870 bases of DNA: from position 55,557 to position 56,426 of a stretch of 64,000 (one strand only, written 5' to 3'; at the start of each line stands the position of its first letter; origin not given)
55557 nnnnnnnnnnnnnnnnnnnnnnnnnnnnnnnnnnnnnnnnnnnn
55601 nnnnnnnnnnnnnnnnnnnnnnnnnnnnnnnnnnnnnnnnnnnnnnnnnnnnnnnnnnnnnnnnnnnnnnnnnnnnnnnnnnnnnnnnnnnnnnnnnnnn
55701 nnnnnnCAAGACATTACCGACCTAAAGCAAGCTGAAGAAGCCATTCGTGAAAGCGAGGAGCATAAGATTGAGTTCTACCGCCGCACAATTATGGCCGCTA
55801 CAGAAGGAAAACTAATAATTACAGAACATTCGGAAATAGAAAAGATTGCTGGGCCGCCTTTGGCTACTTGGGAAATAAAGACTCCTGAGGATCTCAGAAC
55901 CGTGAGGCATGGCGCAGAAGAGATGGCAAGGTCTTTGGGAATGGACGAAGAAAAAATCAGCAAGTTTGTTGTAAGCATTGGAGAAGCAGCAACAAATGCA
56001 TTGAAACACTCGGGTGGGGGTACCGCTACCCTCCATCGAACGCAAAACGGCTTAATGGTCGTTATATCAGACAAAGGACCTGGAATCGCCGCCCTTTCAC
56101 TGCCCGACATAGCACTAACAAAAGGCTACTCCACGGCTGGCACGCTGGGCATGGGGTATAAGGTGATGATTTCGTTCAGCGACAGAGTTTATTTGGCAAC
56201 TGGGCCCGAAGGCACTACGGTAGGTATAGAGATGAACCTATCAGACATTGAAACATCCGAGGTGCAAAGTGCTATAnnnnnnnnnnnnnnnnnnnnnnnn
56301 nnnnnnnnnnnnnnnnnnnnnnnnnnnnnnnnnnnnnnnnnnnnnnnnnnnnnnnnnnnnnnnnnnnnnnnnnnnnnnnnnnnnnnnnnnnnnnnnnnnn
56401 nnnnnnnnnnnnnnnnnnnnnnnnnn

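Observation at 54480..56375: Partner-switching module behind a sigmaB-like promoter: STAS antagonist + membrane PAS serine kinase, no sigma factor gene adjacent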

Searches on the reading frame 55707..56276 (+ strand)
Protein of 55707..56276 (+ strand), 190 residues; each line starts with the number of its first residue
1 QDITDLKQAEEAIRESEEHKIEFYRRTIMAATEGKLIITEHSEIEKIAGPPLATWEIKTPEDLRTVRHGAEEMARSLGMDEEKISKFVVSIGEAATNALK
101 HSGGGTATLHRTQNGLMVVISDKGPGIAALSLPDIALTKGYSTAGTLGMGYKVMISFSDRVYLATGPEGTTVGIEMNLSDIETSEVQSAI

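Call 23: find_related_loci(query=A2, collection=genome_contigs, flank=10000)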
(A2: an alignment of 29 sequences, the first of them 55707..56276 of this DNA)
Query A2 (190 aa) in genome_contigs; peptide patterns used: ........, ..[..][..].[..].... (x = any residue, [..] = any of these).
71 stretches matched a pattern; 50 encode a relative of the query (tblastn E <= 1e-3); 49 distinct loci.
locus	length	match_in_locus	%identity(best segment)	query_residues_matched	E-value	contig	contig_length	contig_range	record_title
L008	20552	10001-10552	61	1-184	9e-74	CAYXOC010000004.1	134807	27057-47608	MAG TPA_asm: uncultured bacterium isolate binchicken_co152_100 genome assembly, contig: NODE_126_length_134807_cov_13.39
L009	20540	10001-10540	59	2-181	2e-73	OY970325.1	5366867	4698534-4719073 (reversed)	MAG: uncultured Armatimonadetes bacterium isolate MFD05942.bin.1.84 genome assembly, chromosome: 1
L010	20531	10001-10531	59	2-178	1e-72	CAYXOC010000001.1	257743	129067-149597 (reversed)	MAG TPA_asm: uncultured bacterium isolate binchicken_co152_100 genome assembly, contig: NODE_35_length_257743_cov_13.774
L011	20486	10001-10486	64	17-178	1e-70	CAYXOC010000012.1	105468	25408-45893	MAG TPA_asm: uncultured bacterium isolate binchicken_co152_100 genome assembly, contig: NODE_218_length_105468_cov_14.40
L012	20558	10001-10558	56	1-186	4e-70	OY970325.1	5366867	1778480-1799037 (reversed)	MAG: uncultured Armatimonadetes bacterium isolate MFD05942.bin.1.84 genome assembly, chromosome: 1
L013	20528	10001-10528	59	3-178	3e-70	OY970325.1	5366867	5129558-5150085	MAG: uncultured Armatimonadetes bacterium isolate MFD05942.bin.1.84 genome assembly, chromosome: 1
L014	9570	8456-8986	58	2-178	1e-69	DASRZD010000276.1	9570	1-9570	MAG TPA_asm: Armatimonadota bacterium isolate SMAG_U14142 k141_2235768, whole genome shotgun sequence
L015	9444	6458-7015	58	1-186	2e-69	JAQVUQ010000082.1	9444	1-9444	MAG: bacterium isolate STF1_6 NODE_23886_length_9444_cov_2.704948_Sandtown_F1, whole genome shotgun sequence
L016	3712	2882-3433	57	1-184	3e-68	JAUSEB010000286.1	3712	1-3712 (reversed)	MAG: Armatimonadota bacterium isolate E14_maxbin.151 E14_k141_841283, whole genome shotgun sequence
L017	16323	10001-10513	58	20-190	1e-67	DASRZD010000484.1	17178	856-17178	MAG TPA_asm: Armatimonadota bacterium isolate SMAG_U14142 k141_3012846, whole genome shotgun sequence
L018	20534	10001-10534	60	1-178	7e-68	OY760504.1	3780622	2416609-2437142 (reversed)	MAG: Armatimonadota bacterium isolate be0b92b7-bbec-405b-9e81-a5dbe9f1ff7a genome assembly, chromosome: 1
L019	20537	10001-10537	56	2-180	1e-67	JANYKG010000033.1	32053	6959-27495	MAG: Armatimonadetes bacterium isolate GL140_5_metabinner_15 GL140_5_k141_3370701, whole genome shotgun sequence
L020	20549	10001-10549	56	2-184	8e-68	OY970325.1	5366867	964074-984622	MAG: uncultured Armatimonadetes bacterium isolate MFD05942.bin.1.84 genome assembly, chromosome: 1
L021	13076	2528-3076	55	1-190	3e-67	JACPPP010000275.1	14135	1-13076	MAG: Armatimonadetes bacterium isolate NC_groundwater_630_Ag_B-0.1um_56_30 B_1_S1_Biohub_coassembly_k141_4495656, whole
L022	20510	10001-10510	58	15-184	5e-67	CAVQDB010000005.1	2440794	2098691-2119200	MAG: uncultured Armatimonadetes bacterium isolate MFD02416.bin.3.344 genome assembly, contig: contig_9775, whole genome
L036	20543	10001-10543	53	2-182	4e-61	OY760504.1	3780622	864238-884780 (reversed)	MAG: Armatimonadota bacterium isolate be0b92b7-bbec-405b-9e81-a5dbe9f1ff7a genome assembly, chromosome: 1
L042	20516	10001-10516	53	8-179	2e-58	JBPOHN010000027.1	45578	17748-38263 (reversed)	MAG: Armatimonadota bacterium isolate MAG_188 c_000000311733, whole genome shotgun sequence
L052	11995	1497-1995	55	13-178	1e-45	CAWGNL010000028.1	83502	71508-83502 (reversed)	MAG: uncultured bacterium isolate MFD01112.bin.2.36 genome assembly, contig: contig_13438, whole genome shotgun sequence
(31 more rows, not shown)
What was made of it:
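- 49 family loci in Armatimonadota genomes, 7 of them in one 5.37-Mb genome (call 23).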

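Call 27: predict_structure(alignment_id=A2)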
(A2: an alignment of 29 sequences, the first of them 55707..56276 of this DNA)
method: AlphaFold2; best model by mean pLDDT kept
length: 190 residues; sequences in the alignment: 29
mean_pLDDT: 85.9   pTM: 0.80
mean pLDDT of the five models: 85.9, 84.6, 84.4, 83.5, 81.7
residues with pLDDT >= 90: 112; 70-90: 48; 50-70: 16; < 50: 14
segments of 3 or more residues with pLDDT < 50: 136-141, 184-190
pLDDT, mean of each block of 10 residues (from residue 1): 80 83 81 89 96 98 98 97 97 95 96 97 82 50 64 93 92 94 48
secondary structure, 60 per line:
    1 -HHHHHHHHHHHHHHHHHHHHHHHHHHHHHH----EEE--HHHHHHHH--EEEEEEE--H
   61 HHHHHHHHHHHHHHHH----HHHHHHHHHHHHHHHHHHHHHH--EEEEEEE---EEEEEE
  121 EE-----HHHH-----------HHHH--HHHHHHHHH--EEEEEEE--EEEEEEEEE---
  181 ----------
elements in order: H2-31 E36-38 H41-48 E51-57 H60-76 H81-102 E105-111 E115-122 H128-131 H143-146 H149-157 E160-166 E169-177
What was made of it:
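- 55728..55880 (+): Linker (residues 263-313): a long helix carrying the family signature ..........-EGKL (nt 55773-55802), then a short strand and helix. The His in 'EEHK' (55755-55766) is not conserved. The model has a helix at residues 2-31 of the construct (call 27).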

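Call 33: fold_search(model_id=the predicted structure, library=pdb)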
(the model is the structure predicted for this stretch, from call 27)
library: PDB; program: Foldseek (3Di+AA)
matches with E <= 10: 386; with E <= 0.001: 34
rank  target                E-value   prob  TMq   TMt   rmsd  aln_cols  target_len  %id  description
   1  1til_E                5.8e-07  1.00  0.52  0.69   4.7       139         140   20  Crystal Structures of the ADP and ATP bound forms of the Bacillus Anti-sigma factor SpoIIAB in complex with the Anti-a (released 2004-06-15)
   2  1l0o_A                1.0e-06  1.00  0.53  0.70   4.8       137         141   19  Crystal Structure of the Bacillus stearothermophilus Anti-Sigma Factor SpoIIAB with the Sporulation Sigma Factor Sigma (released 2002-04-03)
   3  1tid_C                1.4e-06  1.00  0.51  0.70   4.6       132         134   20  Crystal Structures of the ADP and ATP bound forms of the Bacillus Anti-sigma factor SpoIIAB in complex with the Anti-a (released 2004-06-15)
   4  1tid_A                4.8e-06  1.00  0.51  0.69   4.6       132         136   19  Crystal Structures of the ADP and ATP bound forms of the Bacillus Anti-sigma factor SpoIIAB in complex with the Anti-a (released 2004-06-15)
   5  1th8_A                6.2e-06  1.00  0.52  0.73   4.2       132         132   20  Crystal Structures of the ADP and ATP bound forms of the Bacillus Anti-sigma factor SpoIIAB in complex with the Anti-a (released 2004-06-15)
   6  1thn_A                7.8e-06  1.00  0.52  0.71   4.7       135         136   21  Crystal Structures of the ADP and ATP bound forms of the Bacillus Anti-sigma factor SpoIIAB in complex with the Anti-a (released 2004-06-15)
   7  6m36_A                1.0e-05  1.00  0.50  0.89   1.6       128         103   20  The crystal structure of B. subtilis RsbV/RsbW complex in the monoclinic crystal form (released 2020-07-15)
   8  6m37_C                1.5e-05  1.00  0.51  0.82   3.7       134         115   19  The crystal structure of B. subtilis RsbV/RsbW complex in the hexagonal crystal form (released 2020-07-15)
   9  6m37_A                2.8e-05  1.00  0.51  0.83   2.4       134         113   18  The crystal structure of B. subtilis RsbV/RsbW complex in the hexagonal crystal form (released 2020-07-15)
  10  6m36_G                5.4e-05  1.00  0.49  0.86   1.8       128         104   20  The crystal structure of B. subtilis RsbV/RsbW complex in the monoclinic crystal form (released 2020-07-15)
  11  6m36_E                5.8e-05  1.00  0.48  0.89   1.5       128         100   19  The crystal structure of B. subtilis RsbV/RsbW complex in the monoclinic crystal form (released 2020-07-15)
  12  6m36_I                7.8e-05  1.00  0.51  0.90   1.4       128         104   20  The crystal structure of B. subtilis RsbV/RsbW complex in the monoclinic crystal form (released 2020-07-15)
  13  6m36_O                1.1e-04  1.00  0.48  0.91   1.6       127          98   19  The crystal structure of B. subtilis RsbV/RsbW complex in the monoclinic crystal form (released 2020-07-15)
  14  6m36_C                1.1e-04  1.00  0.50  0.87   1.5       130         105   18  The crystal structure of B. subtilis RsbV/RsbW complex in the monoclinic crystal form (released 2020-07-15)
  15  8jzt_B                1.2e-04  1.00  0.47  0.66   5.1       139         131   10  The sigF and anti-sigma factor complex (released 2024-10-16)
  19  3ke6_B                4.2e-04  1.00  0.48  0.27   4.4       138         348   20  The crystal structure of the RsbU and RsbW domains of Rv1364c from Mycobacterium tuberculosis (released 2010-11-10)
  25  6kko_A                7.3e-04  1.00  0.48  0.53   6.0       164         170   10  The crystal structure of SiaB-SiaC complex from Pseudomonas aeruginosa (released 2020-06-10)
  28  3ke6_A                8.7e-04  1.00  0.48  0.27   3.5       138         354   21  The crystal structure of the RsbU and RsbW domains of Rv1364c from Mycobacterium tuberculosis (released 2010-11-10)
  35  6kko_B                1.1e-03  1.00  0.50  0.56   5.5       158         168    9  The crystal structure of SiaB-SiaC complex from Pseudomonas aeruginosa (released 2020-06-10)
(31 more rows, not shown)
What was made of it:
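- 55881..56225 (+): HATPase_c_2 domain. Motifs: N-box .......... (55980-56009), G1 SDKGPGI (56067-56087), lid/G2 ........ (56139-56162), and Arg322 (within 55899-55913) equivalent to SpoIIAB Arg20. The Foldseek top 15 are SpoIIAB, RsbW and UsfX (call 33).
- The model has pLDDT 86 (call 27), and its best PDB folds are SpoIIAB, RsbW, UsfX and the Rv1364c RsbW domain (call 33).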

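Call 42: search_solved_structures(query=A2, max_evalue=1, show_alignments=4)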
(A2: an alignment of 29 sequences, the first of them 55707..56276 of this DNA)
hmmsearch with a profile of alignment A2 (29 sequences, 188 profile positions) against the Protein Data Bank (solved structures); distinct sequences matched with E-value up to 1: 27.
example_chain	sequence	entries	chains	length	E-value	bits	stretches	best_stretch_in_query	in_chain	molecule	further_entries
1til_A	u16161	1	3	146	4.4e-07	32.6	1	65-182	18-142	Anti-sigma F factor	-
1l0o_A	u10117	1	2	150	4.7e-07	32.5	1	65-181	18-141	Anti-sigma F factor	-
6m36_A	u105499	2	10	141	8e-07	31.8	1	59-128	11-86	Serine-protein kinase RsbW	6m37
1th8_A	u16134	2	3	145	1.2e-06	31.2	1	65-175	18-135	Anti-sigma F factor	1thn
1tid_A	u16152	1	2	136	1.9e-06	30.5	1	65-174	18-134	Anti-sigma F factor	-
8sbm_A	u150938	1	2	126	0.00068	22.3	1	68-128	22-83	GAF domain-containing protein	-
3zxo_A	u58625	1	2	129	0.0012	21.4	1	68-128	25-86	REDOX SENSOR HISTIDINE KINASE RESPONSE REGULATOR DEVS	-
4gt8_A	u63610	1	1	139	0.0028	20.2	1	65-128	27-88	Sensor protein vraS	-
3ehg_A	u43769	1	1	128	0.0045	19.6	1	86-125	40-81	Sensor kinase (YocF protein)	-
4i5s_A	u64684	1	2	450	0.0058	19.2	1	64-133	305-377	Putative histidine kinase CovS; VicK-like protein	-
3ehf_A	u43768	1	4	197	0.008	18.8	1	86-125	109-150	Sensor kinase (YocF protein)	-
1id0_A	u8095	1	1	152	0.008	18.8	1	85-128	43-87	PHOQ HISTIDINE KINASE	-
3ehh_A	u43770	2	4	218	0.0083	18.7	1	86-125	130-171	Sensor kinase (YocF protein)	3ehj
7ssj_A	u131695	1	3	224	0.0084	18.7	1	86-125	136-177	Sensor histidine kinase DesK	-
3gie_A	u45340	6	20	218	0.0089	18.6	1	86-125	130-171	Sensor histidine kinase desK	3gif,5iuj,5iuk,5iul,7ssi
3ke6_A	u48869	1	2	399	0.89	12.1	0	63-108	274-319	Protein Rv1364c/MT1410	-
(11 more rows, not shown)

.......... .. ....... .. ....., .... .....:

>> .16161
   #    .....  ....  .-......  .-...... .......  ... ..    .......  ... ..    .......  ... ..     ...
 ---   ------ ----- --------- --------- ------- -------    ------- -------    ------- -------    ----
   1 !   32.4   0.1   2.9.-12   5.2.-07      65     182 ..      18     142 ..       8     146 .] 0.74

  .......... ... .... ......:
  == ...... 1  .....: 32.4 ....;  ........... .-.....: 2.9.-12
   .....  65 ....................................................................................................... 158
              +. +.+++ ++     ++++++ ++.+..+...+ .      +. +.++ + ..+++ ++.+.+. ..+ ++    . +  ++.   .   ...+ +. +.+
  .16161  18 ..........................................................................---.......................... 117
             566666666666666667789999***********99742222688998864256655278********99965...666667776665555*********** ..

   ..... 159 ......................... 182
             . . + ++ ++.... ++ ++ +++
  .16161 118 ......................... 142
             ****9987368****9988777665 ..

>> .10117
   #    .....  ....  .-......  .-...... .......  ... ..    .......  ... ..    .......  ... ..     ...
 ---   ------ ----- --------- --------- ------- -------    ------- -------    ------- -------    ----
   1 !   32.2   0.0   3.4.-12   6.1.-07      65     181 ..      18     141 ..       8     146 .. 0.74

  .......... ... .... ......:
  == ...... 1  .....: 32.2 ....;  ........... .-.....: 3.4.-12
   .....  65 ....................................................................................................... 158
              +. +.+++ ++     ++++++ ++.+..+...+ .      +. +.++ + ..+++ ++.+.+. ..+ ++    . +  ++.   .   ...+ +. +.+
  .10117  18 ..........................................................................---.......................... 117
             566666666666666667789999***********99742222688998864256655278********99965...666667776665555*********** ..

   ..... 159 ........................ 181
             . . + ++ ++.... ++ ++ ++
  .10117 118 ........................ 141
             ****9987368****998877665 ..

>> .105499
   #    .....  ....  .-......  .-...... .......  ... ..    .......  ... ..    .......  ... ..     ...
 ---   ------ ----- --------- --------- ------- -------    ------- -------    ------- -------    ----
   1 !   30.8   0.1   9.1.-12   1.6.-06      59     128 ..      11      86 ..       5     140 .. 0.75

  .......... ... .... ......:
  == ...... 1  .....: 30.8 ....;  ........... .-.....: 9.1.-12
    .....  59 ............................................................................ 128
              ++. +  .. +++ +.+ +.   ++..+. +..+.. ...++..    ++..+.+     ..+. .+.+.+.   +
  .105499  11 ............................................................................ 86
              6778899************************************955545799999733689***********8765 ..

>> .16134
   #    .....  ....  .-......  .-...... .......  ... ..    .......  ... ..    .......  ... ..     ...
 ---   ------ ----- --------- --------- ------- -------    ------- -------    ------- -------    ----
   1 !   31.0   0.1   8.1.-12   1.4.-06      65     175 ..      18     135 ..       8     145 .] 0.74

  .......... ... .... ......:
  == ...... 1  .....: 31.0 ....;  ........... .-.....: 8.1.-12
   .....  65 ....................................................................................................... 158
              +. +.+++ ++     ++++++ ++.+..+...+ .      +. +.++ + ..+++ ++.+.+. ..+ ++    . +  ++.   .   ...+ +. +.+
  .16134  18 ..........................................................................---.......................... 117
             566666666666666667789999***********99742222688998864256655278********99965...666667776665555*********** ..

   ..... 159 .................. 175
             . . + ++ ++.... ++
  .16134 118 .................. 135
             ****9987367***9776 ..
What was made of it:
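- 55881..56225 (+): The best PDB matches by profile are SpoIIAB (4e-7) and RsbW (8e-7), with the invariant Arg aligned to F-A-R20 (call 42).
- On RsbW/SpoIIAB-type anti-sigma serine kinases (HATPase_c_2, PF13581): The Foldseek top 15 are SpoIIAB, RsbW and UsfX (call 33). hmmsearch against PDB gives SpoIIAB 4.4e-7 and RsbW 8e-7, with the invariant Arg aligned to F-A-R20 (call 42).
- The profile hits SpoIIAB at 4e-7 and RsbW at 8e-7, with the invariant Arg on SpoIIAB R20 (call 42). SpoIIAB/RsbW are the best fold and profile matches, ahead of other GHKL proteins (calls 33, 42).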

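Call 80: search_protein_families(library=pfam, proteins=[L012:6378-7532:+, L012:13433-14056:-, L017:7914-9119:+, L018:11473-12285:-, L036:4762-5970:-, L036:6503-6898:-, L042:6322-7131:+, L052:6280-7017:-], max_evalue=0.001)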
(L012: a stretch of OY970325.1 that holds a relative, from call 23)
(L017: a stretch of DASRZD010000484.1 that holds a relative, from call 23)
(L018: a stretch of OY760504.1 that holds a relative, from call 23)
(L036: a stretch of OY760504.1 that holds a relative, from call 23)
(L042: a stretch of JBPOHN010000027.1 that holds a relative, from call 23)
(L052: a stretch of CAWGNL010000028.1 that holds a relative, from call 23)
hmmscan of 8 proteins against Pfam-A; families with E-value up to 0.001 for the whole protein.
L012:6378-7532:+ (385 aa): 0 families

L012:13433-14056:- (208 aa): 0 families

L017:7914-9119:+ (402 aa): 3 families
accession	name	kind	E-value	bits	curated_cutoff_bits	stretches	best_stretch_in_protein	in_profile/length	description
PF02518.31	HATPase_c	-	2.5e-20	73.4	26.4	1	288-397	2-109/111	Histidine kinase-, DNA gyrase B-, and HSP90-like ATPase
PF00512.31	HisKA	-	1.5e-15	57.4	26.9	1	180-244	3-64/66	His Kinase A (phospho-acceptor) domain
PF13493.11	DUF4118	-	1.6e-10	41.1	28.4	1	28-134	1-105/107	Domain of unknown function (DUF4118)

L018:11473-12285:- (271 aa): 1 family
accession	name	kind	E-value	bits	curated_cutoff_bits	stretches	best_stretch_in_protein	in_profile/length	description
PF03734.19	YkuD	-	3.6e-09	37.8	23.4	1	153-266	11-146/146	L,D-transpeptidase catalytic domain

L036:4762-5970:- (403 aa): 2 families
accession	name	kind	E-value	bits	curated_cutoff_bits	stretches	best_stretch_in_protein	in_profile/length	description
PF02163.28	Peptidase_M50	-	2.4e-23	83.1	27.2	2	85-157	2-100/221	Peptidase family M50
PF00571.33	CBS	-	5.1e-16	59.2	24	2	278-329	2-53/57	CBS domain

L036:6503-6898:- (132 aa): 1 family
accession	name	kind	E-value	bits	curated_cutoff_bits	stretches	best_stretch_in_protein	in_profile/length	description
PF11387.14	DUF2795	-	1.3e-22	79.9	25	2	21-67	8-53/54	Protein of unknown function (DUF2795)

L042:6322-7131:+ (270 aa): 1 family
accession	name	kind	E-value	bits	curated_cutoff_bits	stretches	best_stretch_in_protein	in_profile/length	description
PF14417.12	MEDS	-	4e-50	170.2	29.8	1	81-239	1-160/161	MEDS: MEthanogen/methylotroph, DcmR Sensory domain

L052:6280-7017:- (246 aa): 2 families
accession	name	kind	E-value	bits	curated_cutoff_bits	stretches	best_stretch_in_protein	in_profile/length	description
PF04972.22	BON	-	6.7e-22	78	27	2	61-117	12-68/69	BON domain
PF21937.1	Yop-YscD_ppl_2nd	-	0.00096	19.2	27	0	78-115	27-65/67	YscD/CdsD-like Bon-like domain 2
